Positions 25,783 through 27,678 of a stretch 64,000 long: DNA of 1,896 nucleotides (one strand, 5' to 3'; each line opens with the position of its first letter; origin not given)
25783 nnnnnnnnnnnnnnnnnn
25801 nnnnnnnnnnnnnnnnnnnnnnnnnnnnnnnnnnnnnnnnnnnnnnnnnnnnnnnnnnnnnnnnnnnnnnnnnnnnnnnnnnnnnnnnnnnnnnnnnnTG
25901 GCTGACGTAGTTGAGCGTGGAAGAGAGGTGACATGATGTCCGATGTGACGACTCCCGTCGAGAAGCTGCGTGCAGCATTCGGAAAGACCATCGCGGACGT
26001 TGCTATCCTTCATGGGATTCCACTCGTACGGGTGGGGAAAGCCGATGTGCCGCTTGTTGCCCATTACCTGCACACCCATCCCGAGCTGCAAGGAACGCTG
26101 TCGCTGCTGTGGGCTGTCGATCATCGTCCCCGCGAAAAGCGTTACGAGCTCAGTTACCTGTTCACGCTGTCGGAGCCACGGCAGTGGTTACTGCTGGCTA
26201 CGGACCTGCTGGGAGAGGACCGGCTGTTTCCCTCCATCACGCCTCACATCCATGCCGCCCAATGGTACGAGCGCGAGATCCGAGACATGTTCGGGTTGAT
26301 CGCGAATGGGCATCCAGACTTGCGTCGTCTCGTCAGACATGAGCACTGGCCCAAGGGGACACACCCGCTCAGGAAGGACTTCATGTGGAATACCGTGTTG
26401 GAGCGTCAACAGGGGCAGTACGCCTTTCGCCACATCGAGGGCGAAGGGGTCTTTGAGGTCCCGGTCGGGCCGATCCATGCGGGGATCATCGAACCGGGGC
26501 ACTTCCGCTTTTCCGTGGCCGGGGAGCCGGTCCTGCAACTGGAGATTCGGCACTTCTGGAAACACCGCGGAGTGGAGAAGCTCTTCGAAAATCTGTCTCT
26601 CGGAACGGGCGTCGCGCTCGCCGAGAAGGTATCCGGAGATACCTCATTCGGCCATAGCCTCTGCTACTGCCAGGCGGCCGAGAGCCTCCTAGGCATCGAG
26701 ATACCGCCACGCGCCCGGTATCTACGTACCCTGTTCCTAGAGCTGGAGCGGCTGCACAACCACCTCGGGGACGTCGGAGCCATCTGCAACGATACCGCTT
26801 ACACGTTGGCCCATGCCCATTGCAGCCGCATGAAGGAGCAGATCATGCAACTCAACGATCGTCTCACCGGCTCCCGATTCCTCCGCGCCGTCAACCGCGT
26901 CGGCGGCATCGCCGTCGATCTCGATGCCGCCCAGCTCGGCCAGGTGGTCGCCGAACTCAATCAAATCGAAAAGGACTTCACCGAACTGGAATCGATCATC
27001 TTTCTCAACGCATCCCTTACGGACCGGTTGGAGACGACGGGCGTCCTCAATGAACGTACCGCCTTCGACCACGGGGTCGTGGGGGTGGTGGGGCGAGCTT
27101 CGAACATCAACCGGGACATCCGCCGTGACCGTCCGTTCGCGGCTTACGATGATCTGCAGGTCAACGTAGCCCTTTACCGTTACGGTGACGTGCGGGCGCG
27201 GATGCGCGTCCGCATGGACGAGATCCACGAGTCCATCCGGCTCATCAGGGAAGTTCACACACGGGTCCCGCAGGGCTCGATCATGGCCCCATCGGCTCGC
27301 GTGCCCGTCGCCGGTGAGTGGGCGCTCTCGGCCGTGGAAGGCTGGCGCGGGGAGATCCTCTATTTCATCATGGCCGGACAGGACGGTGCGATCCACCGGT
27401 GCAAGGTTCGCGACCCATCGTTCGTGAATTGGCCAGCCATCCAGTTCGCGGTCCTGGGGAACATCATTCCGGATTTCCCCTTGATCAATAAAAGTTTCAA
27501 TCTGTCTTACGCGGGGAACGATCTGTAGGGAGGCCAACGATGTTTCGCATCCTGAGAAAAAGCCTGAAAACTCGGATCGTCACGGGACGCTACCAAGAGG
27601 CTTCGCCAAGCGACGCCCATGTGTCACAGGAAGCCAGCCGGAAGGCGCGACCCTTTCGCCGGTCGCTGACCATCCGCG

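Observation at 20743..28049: Six-subunit Hyf/Ehr-like membrane complex whose 'hydrogenase' large subunit has lost all four NiFe-binding cysteines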

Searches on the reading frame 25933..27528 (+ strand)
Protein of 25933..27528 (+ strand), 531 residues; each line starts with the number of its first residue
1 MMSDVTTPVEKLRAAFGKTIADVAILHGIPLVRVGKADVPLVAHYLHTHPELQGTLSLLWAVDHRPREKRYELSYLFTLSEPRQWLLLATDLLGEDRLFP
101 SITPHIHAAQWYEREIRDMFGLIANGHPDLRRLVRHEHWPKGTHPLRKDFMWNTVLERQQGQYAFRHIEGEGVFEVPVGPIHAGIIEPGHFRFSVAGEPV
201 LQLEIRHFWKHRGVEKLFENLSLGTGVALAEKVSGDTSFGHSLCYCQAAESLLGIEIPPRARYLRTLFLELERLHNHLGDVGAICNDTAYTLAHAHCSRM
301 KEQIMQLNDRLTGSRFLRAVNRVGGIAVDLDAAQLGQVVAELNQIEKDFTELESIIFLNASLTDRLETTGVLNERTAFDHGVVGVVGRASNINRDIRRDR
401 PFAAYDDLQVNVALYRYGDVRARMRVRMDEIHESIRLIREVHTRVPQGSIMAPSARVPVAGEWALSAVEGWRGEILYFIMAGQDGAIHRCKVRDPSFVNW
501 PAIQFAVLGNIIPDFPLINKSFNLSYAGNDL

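Call 4: search_protein_families(library=pfam, proteins=[window:25933-27528:+])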
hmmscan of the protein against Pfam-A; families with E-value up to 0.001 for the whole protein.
window:25933-27528:+ (531 aa): 2 families
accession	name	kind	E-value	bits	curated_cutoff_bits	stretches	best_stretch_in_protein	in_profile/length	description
PF00346.24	Complex1_49kDa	-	3e-46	158.1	24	2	296-457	10-171/271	Respiratory-chain NADH dehydrogenase, 49 Kd subunit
PF00329.25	Complex1_30kDa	-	2.9e-27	96.1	22.5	1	33-152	2-120/124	Respiratory-chain NADH dehydrogenase, 30 Kd subunit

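Call 5: search_protein_families(library=ncbifam, proteins=[window:25933-27528:+])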
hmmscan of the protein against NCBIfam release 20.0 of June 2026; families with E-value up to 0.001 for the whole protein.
window:25933-27528:+ (531 aa): 22 families
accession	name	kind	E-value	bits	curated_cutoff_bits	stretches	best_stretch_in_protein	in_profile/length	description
NF004739.1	PRK06075.1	equivalog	2e-66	224.4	360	1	175-526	2-379/384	NADH-quinone oxidoreductase subunit D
NF009808.0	PRK13292.1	equivalog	6.5e-66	222.7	1156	1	10-456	229-690/791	NADH-quinone oxidoreductase subunit B/C/D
TIGR01962.1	NuoD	equivalog_domain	1.3e-59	202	459.35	2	189-456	16-285/386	NADH dehydrogenase (quinone) subunit D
NF008728.0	PRK11742.1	equivalog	2.2e-55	188.1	840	2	178-452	219-493/598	NADH-quinone oxidoreductase subunit C/D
NF008974.0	PRK12322.1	equivalog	3.1e-53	181.1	522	1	177-515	10-350/366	NADH-quinone oxidoreductase subunit D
NF040602.1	F420_dehyd_FpoD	exception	8.4e-52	176.4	600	1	176-522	10-363/372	F420H2 dehydrogenase subunit FpoD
NF005649.0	PRK07415.1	equivalog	2.9e-38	131.9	583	1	178-451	15-289/394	NAD(P)H-quinone oxidoreductase subunit H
NF004733.0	PRK06074.1-5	equivalog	3.3e-19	69.3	225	1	10-154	11-153/203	NADH-quinone oxidoreductase subunit C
TIGR01961.1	NuoC_fam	subfamily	7.8e-19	68.4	122.45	1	39-151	10-119/122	NADH (or F420H2) dehydrogenase, subunit C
NF004737.0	PRK06074.2-4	equivalog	4.1e-12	46.3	144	1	55-152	36-126/150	NADH-quinone oxidoreductase subunit C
NF005856.0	PRK07785.1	equivalog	1.2e-11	45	224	1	9-150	81-222/246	NADH-quinone oxidoreductase subunit C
NF004730.0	PRK06074.1-1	equivalog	1.4e-11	44.7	193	1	4-157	4-163/200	NADH-quinone oxidoreductase subunit C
NF004731.0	PRK06074.1-3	equivalog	1.5e-11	44.5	303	1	51-151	48-146/207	NADH-quinone oxidoreductase subunit C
NF040611.1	F420_dehyd_FpoC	exception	3.4e-11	43.3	220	1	4-150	2-146/158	F420H2 dehydrogenase subunit FpoC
NF006304.0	PRK08491.1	equivalog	5.9e-11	42.4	228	1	36-150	65-174/263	NADH-quinone oxidoreductase subunit C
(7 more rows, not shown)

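Call 9: search_solved_structures(query=window:25933-27528:+, max_evalue=0.001, show_alignments=3)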
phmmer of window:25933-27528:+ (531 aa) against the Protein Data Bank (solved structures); distinct sequences matched with E-value up to 0.001: 100 (the best 60 are shown).
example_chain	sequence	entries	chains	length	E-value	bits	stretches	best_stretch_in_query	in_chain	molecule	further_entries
7z0s_E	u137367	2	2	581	1.5e-77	264.5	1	83-528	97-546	Formate hydrogenlyase subunit 5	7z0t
7q5y_B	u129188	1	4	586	9.4e-48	166.1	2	177-442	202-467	NADH-quinone oxidoreductase subunit C/D 2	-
6cfw_L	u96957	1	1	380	6.2e-42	146.9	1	175-517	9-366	Membrane-bound hydrogenase subunit alpha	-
2fug_4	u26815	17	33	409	3.6e-41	144.4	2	173-457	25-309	NADH-quinone oxidoreductase chain 4 | NADH-QUINONE OXIDOREDUCTASE SUBUNIT 4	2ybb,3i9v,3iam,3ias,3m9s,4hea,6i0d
7awt_D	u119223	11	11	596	9.6e-39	136.3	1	10-454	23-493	NADH-quinone oxidoreductase subunit C/D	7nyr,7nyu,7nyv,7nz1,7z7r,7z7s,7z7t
9taj_C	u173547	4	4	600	9.9e-39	136.3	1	10-454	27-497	NADH-quinone oxidoreductase subunit C/D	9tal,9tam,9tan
7p61_C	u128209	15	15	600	3.5e-38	134.5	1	10-454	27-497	NADH-quinone oxidoreductase subunit C/D | NADH-quinone oxidoreductase subunit CD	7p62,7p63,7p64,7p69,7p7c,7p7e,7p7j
8ba0_D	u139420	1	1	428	1.4e-36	129.2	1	191-458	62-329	Complex I-49kD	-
8b9z_D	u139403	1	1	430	1.4e-36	129.2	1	191-458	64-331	Complex I-49kD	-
8esw_S2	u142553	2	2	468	2e-36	128.7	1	191-458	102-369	Complex I-49kD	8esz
9iho_D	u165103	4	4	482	7.5e-36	126.8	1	161-457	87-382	NUCM (49 kDa) subunit of mitochondrial NADH:ubiquinone oxidoreductase (Complex I)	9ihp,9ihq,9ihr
9f5x_E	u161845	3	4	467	3e-34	121.5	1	178-457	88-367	NADH:ubiquinone oxidoreductase 49 kD subunit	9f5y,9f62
7arc_D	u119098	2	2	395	1.1e-33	119.6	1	178-458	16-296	ND7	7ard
4wz7_C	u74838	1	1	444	5.7e-33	117.3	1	174-453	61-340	NUCM protein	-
6h8k_C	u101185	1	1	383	6e-33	117.2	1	178-453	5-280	NUCM protein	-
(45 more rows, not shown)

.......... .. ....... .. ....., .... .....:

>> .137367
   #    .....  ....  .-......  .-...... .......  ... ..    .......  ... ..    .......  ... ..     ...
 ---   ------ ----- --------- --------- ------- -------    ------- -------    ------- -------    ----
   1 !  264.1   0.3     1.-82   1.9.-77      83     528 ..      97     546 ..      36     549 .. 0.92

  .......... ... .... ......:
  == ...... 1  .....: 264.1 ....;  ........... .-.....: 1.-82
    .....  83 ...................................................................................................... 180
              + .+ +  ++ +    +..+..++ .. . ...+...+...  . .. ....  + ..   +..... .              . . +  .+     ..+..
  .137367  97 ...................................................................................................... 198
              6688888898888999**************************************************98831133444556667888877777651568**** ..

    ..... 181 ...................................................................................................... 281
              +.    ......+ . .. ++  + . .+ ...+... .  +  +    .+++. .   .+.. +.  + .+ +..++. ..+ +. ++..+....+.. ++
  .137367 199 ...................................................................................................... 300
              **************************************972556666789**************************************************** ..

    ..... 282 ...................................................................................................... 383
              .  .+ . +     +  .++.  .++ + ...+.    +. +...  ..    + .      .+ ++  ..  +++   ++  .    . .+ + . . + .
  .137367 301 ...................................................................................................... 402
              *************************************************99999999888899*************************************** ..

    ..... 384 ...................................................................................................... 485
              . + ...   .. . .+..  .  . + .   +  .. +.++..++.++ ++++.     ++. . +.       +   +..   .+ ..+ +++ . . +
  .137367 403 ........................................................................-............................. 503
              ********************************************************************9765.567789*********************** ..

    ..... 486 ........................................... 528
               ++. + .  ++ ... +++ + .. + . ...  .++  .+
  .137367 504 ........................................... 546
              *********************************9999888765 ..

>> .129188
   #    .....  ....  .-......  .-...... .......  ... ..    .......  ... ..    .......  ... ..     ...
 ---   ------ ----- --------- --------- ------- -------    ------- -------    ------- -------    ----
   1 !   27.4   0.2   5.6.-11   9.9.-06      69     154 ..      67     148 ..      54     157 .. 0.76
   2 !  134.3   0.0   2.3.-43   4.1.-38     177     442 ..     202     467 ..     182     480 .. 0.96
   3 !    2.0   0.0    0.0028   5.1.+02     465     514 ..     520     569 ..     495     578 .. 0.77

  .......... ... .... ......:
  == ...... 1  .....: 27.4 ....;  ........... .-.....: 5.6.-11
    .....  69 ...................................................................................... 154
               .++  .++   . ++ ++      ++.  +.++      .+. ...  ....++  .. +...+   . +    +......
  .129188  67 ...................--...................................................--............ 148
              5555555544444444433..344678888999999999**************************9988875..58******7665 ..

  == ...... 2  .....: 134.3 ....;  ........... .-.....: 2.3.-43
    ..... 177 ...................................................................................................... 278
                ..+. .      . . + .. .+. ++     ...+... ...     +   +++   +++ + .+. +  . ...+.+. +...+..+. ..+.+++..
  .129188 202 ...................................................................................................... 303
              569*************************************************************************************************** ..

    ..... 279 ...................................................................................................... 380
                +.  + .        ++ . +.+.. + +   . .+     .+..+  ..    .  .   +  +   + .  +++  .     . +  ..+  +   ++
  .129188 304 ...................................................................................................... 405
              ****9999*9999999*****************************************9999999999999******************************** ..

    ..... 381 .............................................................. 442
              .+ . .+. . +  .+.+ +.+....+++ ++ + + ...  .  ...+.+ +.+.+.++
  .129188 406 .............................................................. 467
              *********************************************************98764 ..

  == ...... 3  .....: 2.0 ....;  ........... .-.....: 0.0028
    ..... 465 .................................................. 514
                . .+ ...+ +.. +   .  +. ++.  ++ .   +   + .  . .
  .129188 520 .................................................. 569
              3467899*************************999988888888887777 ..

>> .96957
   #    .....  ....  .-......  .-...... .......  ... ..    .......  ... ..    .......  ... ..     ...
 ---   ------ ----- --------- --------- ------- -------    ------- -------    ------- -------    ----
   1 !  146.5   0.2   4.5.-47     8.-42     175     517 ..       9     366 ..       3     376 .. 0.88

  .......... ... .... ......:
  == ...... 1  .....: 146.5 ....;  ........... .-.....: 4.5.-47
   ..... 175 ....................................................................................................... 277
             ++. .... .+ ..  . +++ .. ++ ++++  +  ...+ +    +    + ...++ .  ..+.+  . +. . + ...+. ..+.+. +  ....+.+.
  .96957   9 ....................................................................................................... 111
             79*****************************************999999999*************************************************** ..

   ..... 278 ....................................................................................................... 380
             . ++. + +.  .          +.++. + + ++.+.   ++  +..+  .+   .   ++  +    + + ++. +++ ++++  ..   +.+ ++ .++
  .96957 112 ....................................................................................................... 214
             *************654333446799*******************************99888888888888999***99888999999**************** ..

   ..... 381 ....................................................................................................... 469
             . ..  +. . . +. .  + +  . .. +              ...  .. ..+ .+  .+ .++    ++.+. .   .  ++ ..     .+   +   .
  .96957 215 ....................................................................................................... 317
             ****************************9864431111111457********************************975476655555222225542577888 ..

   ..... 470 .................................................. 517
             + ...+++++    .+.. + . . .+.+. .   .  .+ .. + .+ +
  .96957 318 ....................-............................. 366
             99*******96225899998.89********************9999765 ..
